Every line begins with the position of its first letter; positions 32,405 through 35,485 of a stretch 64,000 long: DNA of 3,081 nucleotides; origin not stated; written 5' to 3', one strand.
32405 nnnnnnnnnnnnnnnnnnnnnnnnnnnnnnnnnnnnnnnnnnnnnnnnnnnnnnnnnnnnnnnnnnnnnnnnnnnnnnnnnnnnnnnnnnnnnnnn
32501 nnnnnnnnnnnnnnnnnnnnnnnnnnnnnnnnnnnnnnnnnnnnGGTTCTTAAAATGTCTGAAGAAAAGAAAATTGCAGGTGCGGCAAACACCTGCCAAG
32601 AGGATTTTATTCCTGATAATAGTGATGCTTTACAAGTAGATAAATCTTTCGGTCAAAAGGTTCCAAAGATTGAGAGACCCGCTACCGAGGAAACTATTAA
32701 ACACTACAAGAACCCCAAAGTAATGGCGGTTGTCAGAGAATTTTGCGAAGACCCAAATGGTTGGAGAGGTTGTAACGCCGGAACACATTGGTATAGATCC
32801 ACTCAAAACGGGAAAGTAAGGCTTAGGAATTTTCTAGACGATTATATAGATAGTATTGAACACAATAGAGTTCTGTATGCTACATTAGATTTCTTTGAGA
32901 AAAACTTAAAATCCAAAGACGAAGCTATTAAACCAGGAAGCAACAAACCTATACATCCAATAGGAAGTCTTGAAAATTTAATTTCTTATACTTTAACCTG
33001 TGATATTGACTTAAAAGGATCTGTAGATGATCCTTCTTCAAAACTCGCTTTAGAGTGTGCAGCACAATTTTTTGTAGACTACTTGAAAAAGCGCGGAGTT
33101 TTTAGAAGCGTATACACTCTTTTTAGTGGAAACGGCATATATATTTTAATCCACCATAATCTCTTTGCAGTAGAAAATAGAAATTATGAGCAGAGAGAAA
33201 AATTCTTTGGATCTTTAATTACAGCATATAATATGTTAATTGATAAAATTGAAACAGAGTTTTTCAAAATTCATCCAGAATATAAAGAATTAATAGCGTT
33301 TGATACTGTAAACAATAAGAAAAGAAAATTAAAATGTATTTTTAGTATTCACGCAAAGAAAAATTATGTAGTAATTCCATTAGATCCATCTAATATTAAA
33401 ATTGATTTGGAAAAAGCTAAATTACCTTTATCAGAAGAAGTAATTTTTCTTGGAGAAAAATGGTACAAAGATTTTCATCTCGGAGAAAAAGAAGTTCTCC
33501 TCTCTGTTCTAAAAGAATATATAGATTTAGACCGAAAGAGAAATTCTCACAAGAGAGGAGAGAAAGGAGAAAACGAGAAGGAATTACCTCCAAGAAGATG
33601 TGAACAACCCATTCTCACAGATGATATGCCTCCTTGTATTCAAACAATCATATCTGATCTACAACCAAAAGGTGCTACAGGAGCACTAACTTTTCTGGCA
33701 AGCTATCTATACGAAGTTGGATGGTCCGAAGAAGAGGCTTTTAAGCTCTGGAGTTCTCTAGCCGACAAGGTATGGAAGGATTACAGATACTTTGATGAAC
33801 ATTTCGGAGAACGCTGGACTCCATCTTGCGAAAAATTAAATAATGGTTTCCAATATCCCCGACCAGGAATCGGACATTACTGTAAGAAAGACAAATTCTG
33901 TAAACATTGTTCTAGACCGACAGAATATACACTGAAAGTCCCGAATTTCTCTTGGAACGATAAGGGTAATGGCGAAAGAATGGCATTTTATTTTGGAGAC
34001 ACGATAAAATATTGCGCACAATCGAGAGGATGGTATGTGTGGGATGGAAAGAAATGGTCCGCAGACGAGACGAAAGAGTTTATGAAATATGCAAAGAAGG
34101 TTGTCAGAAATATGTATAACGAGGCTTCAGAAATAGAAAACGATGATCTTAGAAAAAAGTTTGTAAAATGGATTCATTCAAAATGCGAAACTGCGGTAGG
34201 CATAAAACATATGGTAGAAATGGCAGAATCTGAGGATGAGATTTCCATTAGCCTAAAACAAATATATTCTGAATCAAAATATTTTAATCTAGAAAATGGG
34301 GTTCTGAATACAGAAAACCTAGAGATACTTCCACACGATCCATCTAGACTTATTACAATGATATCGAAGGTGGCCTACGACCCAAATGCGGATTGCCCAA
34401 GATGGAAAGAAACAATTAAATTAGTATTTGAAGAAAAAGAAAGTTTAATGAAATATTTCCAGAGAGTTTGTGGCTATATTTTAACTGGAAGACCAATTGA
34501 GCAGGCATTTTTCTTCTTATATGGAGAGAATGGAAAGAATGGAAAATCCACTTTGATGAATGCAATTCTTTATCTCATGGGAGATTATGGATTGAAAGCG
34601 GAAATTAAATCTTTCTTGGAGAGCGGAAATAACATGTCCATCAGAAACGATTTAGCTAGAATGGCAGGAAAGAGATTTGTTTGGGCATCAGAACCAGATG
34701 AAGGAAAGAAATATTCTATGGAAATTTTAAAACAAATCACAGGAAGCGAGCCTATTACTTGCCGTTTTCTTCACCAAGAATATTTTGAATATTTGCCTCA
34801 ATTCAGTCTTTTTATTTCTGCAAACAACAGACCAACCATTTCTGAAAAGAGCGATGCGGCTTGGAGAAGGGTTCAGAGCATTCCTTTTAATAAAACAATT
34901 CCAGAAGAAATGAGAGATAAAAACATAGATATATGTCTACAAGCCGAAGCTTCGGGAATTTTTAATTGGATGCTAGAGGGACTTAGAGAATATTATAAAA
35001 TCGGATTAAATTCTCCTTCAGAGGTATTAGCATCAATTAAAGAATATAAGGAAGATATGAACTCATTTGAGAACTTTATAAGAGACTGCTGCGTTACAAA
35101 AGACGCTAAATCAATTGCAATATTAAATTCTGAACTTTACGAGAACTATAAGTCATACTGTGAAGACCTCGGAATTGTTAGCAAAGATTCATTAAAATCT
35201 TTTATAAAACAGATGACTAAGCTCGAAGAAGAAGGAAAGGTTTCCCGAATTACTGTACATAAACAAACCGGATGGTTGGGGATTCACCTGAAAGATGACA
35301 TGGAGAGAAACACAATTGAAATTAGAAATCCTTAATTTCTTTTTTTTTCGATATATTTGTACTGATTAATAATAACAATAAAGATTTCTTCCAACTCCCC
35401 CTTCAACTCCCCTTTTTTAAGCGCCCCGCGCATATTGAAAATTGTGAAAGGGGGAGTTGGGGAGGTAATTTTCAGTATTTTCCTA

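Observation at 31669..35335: Self-contained plasmid-like replication module, and a second unrelated primase-helicase 24 kb away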

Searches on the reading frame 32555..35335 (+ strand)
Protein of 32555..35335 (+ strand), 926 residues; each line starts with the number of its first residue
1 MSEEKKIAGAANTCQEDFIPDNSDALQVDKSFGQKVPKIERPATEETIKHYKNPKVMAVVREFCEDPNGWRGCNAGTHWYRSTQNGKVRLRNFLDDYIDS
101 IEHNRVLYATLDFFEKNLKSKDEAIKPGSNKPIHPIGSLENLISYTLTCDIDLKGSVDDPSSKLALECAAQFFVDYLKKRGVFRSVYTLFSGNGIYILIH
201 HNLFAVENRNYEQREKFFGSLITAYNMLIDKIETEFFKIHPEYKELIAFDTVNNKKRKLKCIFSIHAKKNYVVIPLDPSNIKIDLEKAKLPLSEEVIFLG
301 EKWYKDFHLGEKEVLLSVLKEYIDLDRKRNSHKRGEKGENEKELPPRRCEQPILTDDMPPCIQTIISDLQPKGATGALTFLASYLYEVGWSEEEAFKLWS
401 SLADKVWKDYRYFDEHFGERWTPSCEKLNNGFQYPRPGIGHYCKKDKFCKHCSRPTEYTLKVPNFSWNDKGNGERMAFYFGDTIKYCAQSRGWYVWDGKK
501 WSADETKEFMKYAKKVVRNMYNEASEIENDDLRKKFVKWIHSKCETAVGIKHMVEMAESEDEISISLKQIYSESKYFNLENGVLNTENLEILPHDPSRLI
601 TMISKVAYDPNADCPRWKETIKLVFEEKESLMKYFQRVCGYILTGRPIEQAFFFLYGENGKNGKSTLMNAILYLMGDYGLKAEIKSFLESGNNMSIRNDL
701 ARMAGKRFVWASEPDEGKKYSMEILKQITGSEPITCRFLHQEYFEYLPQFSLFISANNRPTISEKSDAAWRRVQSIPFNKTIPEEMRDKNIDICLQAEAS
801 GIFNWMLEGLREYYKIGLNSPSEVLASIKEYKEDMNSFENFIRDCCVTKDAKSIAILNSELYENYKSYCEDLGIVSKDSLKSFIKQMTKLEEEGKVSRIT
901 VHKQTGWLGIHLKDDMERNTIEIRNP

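Call 4: search_protein_families(library=pfam, proteins=[window:32555-35335:+], max_evalue=0.1)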
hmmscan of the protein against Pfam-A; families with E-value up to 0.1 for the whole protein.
window:32555-35335:+ (926 aa): 6 families
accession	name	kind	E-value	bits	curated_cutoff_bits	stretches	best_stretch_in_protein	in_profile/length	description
PF08706.16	D5_N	-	2.7e-26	93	22.4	1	474-625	2-144/145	D5 N terminal like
PF19263.5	DUF5906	-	2.2e-10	41.6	27.6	1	655-772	1-114/114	Family of unknown function (DUF5906)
PF04104.19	DNA_primase_lrg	-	8.6e-07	29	22.4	1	334-447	86-212/266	Eukaryotic and archaeal DNA primase, large subunit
PF03288.22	Pox_D5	-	6.1e-05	23.8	21.4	1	834-893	2-59/86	Poxvirus D5 protein-like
PF02463.25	SMC_N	-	0.0065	16.4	40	1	647-678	21-51/220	RecF/RecN/SMC N terminal domain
PF13476.12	AAA_23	-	0.06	14.4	27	0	652-857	21-177/201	AAA domain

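Call 5: search_protein_families(library=phrogs, proteins=[window:32555-35335:+], max_evalue=0.01)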
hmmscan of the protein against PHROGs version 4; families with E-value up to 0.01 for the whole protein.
window:32555-35335:+ (926 aa): 10 families
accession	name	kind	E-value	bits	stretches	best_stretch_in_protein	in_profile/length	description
phrog_6088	-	DNA, RNA and nucleotide metabolism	3.2e-110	370.8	1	463-915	328-766/772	DNA primase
phrog_1829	-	DNA, RNA and nucleotide metabolism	4.2e-107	360.2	1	458-922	315-765/772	DNA primase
phrog_1156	-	DNA, RNA and nucleotide metabolism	1.3e-103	349.2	1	459-919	356-832/855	DNA primase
phrog_2478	-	DNA, RNA and nucleotide metabolism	1.4e-95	322.1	1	465-917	403-845/854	DNA polymerase/primase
phrog_864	-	DNA, RNA and nucleotide metabolism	2.7e-77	262.2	1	474-918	212-631/1064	DNA primase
phrog_1883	-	DNA, RNA and nucleotide metabolism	3.4e-55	188.7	1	561-917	401-752/756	DNA helicase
phrog_16950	-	DNA, RNA and nucleotide metabolism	8.9e-54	183.6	1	468-888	367-807/843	DNA primase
phrog_7601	-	unknown function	4.6e-33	115.8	1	635-918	5-277/289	-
phrog_16213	-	DNA, RNA and nucleotide metabolism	1.7e-08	34.2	1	575-813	314-552/732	DNA primase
phrog_2249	-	DNA, RNA and nucleotide metabolism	2.2e-05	24.3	1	499-906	382-776/802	DNA primase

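Call 9: search_dna_similar(query=window:32555-35335:+, collection=phages, mode=protein, max_rows=25)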
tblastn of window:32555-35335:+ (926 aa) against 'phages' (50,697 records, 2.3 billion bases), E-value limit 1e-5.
Records with a match: 1186; places in all: 1186; records where one place covers at least 80% of the query: 0.
Best place of each record, by identity: <60% 1186.
By first word of the organism name: Mycobacterium 303; Streptococcus 144; Microbacterium 120; Gordonia 111; Arthrobacter 95; Vibrio 95; Streptomyces 52; Lactobacillus 17; Curtobacterium 17; Corynebacterium 15; and 68 more.
By host as written in the record: Mycobacterium smegmatis mc2 155 210; - 79; Microbacterium foliorum NRRL B-24224 59; Gordonia terrae 3612 59; Arthrobacter globiformis B-2979 51; Mycobacterium smegmatis mc#155 45; Vibrio lentus 44; Microbacterium foliorum NRRL B-24224 SEA 36; and 306 more.
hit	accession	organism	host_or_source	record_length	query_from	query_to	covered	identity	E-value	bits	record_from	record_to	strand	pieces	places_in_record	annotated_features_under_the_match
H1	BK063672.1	Caudoviricetes sp. vir515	Methanosarcinales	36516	43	671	68%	30.9%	2e-65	246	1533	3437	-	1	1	DNA primase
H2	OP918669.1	Bacillus phage yong1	Bacillus subtilis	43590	449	869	45%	36.6%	7e-84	302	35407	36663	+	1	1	primase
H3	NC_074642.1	Methanoculleus virus L4768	Methanoculleus bourgensis E02.3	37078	465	917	49%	33.4%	2e-64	243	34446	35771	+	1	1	DNA primase/helicase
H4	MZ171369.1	Methanoculleus virus Blf4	Methanoculleus bourgensis E02.3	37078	465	917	49%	33.4%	2e-64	243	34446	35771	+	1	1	DNA primase/helicase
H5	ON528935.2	Bacillus phage vB_BteM-A9Y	Bacillus tequilensis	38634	463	869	44%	37.1%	1e-82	298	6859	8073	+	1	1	DNA primase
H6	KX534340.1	Phage Wrath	human bladder microbiota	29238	465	873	44%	36.6%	3e-76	279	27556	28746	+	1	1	DNA primase/helicase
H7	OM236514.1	Bacillus phage rho14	Bacillus subtilis BEST7003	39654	463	869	44%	36.6%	2e-83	301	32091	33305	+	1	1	DNA primase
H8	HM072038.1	Bacillus phage phi105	Bacillus subtilis BGSC 1L32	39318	463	869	44%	36.6%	2e-83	301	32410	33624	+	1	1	gp60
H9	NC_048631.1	Bacillus phage phi105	Bacillus subtilis BGSC 1L32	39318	463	869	44%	36.6%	2e-83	301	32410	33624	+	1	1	DNA primase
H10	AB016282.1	Bacillus phage phi105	-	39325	463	869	44%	36.6%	5e-83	300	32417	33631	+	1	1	unnamed protein product; ORF11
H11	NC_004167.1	Bacillus phage phi105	-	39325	463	869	44%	36.6%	5e-83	300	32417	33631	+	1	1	DNA primase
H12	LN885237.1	Lactobacillus phage EV3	-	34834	462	922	50%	31.5%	3e-66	249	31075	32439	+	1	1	EV3_036: phage primase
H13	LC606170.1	Enterococcus phage Entfac.YE1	Enterococcus faecium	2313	465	913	48%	31.9%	2e-70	254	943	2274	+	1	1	phage/plasmid primase P4 family domain-containing protein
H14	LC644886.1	Bacteriophage sp.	Enterococcus faecium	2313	465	913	48%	31.9%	2e-70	254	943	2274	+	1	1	DNA primase; coding region not determined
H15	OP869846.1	Lacticaseibacillus phage R18.1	Lacticaseibacillus rhamnosus LMG 19717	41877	448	919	51%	30.3%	1e-65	247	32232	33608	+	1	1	hypothetical protein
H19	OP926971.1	Listeria phage FHC15313-PLM26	Listeria monocytogenes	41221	465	887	46%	32.5%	2e-67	253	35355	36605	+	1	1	P4 family primase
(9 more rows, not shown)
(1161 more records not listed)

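Call 13: find_homologous_proteins(query=window:32555-35335:+)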
Query window:32555-35335:+ (926 aa): 19 proteins with E <= 0.001 among 7164 candidates.
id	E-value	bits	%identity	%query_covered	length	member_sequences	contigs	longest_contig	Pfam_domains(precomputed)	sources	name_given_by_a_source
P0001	1.9e-95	339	41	45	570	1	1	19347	PF04104.20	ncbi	ncbi:MAG: hypothetical protein AB7E62_01780, partial [Methanothrix sp.]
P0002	5.2e-94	334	41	45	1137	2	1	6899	PF27228.1,PF04104.20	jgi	-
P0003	3.7e-92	328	39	46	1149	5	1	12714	PF27228.1,PF04104.20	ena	-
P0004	5.2e-91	324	41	44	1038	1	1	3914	-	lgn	-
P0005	5.7e-91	324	40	45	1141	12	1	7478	PF27228.1,PF04104.20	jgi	jgi:hypothetical protein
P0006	2.4e-89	319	40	46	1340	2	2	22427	PF04104.20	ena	-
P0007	4.9e-86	308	38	45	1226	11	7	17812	-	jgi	jgi:hypothetical protein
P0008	1.0e-61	227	32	41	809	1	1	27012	PF19263.6,PF09250.17,PF08706.17,PF08708.17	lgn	-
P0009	9.7e-57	211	31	41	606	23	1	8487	PF19263.6,PF09250.17,PF08706.17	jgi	jgi:putative DNA primase/helicase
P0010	2.3e-52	196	28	48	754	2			PF19263.6,PF08706.17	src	-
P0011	1.6e-43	167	27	46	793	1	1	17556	PF22763.2,PF19263.6,PF08706.17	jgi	jgi:putative DNA primase/helicase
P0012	3.4e-21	93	29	30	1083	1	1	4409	PF01807.26,PF08706.17,PF23639.2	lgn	-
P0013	6.4e-19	86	26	35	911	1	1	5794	PF02257.22,PF19263.6,PF08706.17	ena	-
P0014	1.4e-14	71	21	35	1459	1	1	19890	PF19263.6,PF12965.14,PF08706.17,PF00476.27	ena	-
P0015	1.4e-13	68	21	32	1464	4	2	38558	PF19263.6,PF12965.14,PF08706.17,PF00476.27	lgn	-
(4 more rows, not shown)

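Call 16: find_encoding_contigs(protein=window:32555-35335:+, flank=10000, max_places=6)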
Protein window:32555-35335:+ (926 aa): 1 contig read that carries it; 1 place shown.
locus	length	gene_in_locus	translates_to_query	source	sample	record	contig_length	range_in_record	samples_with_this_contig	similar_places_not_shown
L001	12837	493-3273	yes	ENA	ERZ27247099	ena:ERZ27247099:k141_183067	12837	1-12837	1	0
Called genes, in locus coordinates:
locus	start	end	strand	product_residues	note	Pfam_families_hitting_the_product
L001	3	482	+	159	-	?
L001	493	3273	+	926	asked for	PF04104:DNA_primase_lrg (faint), PF08706:D5_N, PF19263:DUF5906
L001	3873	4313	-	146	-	-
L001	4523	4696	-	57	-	-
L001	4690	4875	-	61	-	-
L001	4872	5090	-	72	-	-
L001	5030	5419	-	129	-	-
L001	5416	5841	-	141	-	-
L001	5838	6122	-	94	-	-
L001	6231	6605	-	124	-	-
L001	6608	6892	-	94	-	-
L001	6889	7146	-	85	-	-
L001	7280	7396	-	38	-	-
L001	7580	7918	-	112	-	-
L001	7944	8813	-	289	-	-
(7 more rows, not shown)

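Call 18: find_related_loci(query=window:32555-35335:+, collection=viral_contigs, flank=10000)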
Query window:32555-35335:+ (926 aa) in viral_contigs; peptide patterns used: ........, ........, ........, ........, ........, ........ (x = any residue, [..] = any of these).
4 stretches matched a pattern, but none encodes a relative of the query by tblastn (E <= 1e-3).

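Call 25: find_encoding_contigs(protein=P0001, flank=10000, max_places=2)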
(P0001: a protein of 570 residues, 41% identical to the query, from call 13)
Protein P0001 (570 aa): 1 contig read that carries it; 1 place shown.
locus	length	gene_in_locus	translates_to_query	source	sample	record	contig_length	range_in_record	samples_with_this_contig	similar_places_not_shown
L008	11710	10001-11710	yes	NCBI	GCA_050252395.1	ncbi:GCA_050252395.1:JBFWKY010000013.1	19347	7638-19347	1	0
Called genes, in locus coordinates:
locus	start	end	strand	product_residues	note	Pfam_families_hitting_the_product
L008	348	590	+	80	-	PF14947:HTH_45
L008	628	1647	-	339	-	PF01170:UPF0020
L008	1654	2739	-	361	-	PF01636:APH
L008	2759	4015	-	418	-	PF05221:AdoHcyase, PF02826:2-Hacid_dh_C, PF00670:AdoHcyase_NAD, PF07991:KARI_N (weak)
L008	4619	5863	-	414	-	PF01979:Amidohydro_1, PF07969:Amidohydro_3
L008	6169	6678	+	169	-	-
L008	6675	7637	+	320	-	PF02899:Phage_int_SAM_1 (faint), PF13102:Phage_int_SAM_5 (weak), PF13495:Phage_int_SAM_4 (weak), PF00589:Phage_integrase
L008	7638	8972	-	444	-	-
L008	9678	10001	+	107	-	-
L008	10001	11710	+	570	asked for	PF04104:DNA_primase_lrg (weak)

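Call 26: find_encoding_contigs(protein=P0006, flank=10000, max_places=2)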
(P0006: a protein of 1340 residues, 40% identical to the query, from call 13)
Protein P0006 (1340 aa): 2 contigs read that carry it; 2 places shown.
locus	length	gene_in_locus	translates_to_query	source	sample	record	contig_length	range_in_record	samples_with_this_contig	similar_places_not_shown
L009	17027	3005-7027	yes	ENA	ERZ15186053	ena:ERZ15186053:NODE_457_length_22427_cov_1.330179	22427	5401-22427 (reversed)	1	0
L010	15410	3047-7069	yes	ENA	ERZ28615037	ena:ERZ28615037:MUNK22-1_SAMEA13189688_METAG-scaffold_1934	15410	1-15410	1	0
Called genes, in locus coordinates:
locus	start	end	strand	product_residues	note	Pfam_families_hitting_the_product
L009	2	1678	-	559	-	?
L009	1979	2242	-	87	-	PF07508:Recombinase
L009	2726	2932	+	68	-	-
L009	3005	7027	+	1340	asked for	PF04104:DNA_primase_lrg (weak)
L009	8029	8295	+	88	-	-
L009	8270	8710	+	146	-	PF07508:Recombinase (weak)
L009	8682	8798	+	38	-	-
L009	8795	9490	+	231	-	-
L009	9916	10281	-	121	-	-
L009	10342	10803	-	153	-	-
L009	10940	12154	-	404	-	PF00515:TPR_1 (weak), PF07719:TPR_2 (faint), PF13181:TPR_8 (faint), PF13414:TPR_11 (faint), PF00160:Pro_isomerase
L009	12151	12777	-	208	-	PF03366:YEATS, PF20305:pYEATS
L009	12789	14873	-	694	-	-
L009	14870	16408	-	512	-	-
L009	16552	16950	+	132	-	-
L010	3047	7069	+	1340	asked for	PF04104:DNA_primase_lrg (weak)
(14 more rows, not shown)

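Call 27: search_protein_families(library=pfam, proteins=[P0002, P0006, P0007, P0004, P0008], max_evalue=0.01)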
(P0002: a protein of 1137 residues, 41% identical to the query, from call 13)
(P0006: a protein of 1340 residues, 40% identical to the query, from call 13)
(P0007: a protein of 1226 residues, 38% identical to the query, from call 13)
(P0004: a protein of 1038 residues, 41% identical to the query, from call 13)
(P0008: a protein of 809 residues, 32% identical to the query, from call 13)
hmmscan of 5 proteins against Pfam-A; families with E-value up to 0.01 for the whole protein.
P0002 (1137 aa): 3 families
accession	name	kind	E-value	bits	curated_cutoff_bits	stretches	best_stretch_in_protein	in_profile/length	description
PF04104.19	DNA_primase_lrg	-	2.1e-08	34.3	22.4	1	287-385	64-162/266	Eukaryotic and archaeal DNA primase, large subunit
PF01381.28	HTH_3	-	0.003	18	23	1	813-839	7-33/55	Helix-turn-helix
PF13560.12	HTH_31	-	0.0034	18.1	27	0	811-839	13-38/64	Helix-turn-helix domain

P0006 (1340 aa): 1 family
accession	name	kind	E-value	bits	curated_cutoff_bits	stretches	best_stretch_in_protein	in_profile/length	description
PF04104.19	DNA_primase_lrg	-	1.6e-08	34.7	22.4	1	287-379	64-156/266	Eukaryotic and archaeal DNA primase, large subunit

P0007 (1226 aa): 0 families

P0004 (1038 aa): 1 family
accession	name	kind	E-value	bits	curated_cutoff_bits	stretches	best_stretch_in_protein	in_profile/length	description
PF04104.19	DNA_primase_lrg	-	3.1e-06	27.2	22.4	1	286-395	64-167/266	Eukaryotic and archaeal DNA primase, large subunit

P0008 (809 aa): 4 families
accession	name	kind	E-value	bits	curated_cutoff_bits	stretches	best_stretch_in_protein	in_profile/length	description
PF09250.16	Prim-Pol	-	1.5e-40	139.6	22.8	1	11-171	1-156/158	Bifunctional DNA primase/polymerase, N-terminal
PF08706.16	D5_N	-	4.3e-37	128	22.4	1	273-421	2-143/145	D5 N terminal like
PF08708.16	PriCT_1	-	1.6e-10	40.8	21.1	1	193-253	6-65/67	Primase C terminal 1 (PriCT-1)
PF19263.5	DUF5906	-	2.9e-09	38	27.6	1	455-561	1-106/114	Family of unknown function (DUF5906)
